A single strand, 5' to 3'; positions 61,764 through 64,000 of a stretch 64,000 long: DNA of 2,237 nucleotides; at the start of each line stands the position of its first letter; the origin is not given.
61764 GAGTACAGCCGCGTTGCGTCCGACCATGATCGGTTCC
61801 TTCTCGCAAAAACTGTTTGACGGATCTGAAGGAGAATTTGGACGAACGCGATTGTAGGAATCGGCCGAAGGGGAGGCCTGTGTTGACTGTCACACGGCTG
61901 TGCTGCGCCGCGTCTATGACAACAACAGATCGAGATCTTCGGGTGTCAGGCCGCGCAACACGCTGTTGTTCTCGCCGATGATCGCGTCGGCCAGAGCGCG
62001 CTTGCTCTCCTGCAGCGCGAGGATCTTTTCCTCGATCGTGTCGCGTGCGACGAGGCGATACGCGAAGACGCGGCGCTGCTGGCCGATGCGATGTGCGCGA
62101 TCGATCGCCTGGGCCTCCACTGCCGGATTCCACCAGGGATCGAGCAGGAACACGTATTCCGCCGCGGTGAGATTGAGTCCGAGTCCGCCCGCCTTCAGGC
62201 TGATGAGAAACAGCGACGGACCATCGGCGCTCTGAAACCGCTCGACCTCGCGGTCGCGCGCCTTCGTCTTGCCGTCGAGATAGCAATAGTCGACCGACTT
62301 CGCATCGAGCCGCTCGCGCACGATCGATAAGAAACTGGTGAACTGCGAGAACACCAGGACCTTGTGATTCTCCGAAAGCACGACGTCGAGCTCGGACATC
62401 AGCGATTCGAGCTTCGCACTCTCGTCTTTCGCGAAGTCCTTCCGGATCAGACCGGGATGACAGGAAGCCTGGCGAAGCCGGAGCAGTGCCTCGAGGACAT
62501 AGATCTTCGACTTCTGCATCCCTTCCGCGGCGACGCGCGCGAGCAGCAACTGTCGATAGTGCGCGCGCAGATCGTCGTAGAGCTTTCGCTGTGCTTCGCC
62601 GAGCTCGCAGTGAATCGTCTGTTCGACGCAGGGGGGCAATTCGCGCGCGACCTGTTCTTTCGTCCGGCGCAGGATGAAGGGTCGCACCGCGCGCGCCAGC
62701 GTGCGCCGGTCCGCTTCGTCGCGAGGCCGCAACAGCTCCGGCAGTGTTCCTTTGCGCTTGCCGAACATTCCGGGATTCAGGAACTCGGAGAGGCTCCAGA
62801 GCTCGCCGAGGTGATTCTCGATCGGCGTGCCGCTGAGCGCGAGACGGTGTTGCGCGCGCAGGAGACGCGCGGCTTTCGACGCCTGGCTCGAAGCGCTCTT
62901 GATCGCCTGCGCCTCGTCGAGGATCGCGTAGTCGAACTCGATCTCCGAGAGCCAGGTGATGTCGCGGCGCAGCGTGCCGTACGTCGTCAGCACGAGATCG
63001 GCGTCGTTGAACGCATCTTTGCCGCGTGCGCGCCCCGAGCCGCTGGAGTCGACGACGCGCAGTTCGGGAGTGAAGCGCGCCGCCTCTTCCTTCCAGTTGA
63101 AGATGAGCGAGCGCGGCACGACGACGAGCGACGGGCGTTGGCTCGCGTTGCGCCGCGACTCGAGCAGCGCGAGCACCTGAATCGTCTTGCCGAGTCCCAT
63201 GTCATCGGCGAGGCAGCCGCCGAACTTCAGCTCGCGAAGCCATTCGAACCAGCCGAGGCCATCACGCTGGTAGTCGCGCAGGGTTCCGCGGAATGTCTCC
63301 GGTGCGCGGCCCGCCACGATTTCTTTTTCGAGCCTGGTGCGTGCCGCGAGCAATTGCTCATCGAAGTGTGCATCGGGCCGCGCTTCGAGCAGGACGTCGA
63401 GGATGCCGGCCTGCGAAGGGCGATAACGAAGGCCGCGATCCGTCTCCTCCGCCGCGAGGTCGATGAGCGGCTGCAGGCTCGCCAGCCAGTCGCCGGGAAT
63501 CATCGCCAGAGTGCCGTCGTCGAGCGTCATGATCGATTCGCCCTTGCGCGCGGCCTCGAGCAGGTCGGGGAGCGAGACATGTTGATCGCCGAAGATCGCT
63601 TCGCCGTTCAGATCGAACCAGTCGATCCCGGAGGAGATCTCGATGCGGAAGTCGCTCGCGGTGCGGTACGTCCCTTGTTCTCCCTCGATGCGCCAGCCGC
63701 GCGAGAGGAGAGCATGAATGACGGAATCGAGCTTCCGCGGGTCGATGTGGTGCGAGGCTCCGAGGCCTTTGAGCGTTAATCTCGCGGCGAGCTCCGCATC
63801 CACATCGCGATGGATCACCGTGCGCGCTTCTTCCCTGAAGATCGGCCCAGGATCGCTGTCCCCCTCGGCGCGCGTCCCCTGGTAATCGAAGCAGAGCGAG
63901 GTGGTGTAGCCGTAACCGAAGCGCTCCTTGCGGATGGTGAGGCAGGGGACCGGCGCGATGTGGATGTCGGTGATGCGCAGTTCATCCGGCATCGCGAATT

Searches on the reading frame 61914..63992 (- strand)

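Call 25: search_protein_families(library=pfam, proteins=[window:61914-63992:-], max_evalue=0.001)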
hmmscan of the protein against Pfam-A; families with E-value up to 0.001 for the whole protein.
window:61914-63992:- (692 aa): 3 families
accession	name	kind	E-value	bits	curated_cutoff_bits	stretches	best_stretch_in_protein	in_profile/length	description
PF00176.29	SNF2-rel_dom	-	5.3e-64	216.5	24.9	1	241-515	1-290/290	SNF2-related domain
PF00271.37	Helicase_C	-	1.9e-20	73.6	23.5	1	527-637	2-110/110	Helicase conserved C-terminal domain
PF04851.21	ResIII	-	9e-10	39.1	22.5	1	237-391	3-163/164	Type III restriction enzyme, res subunit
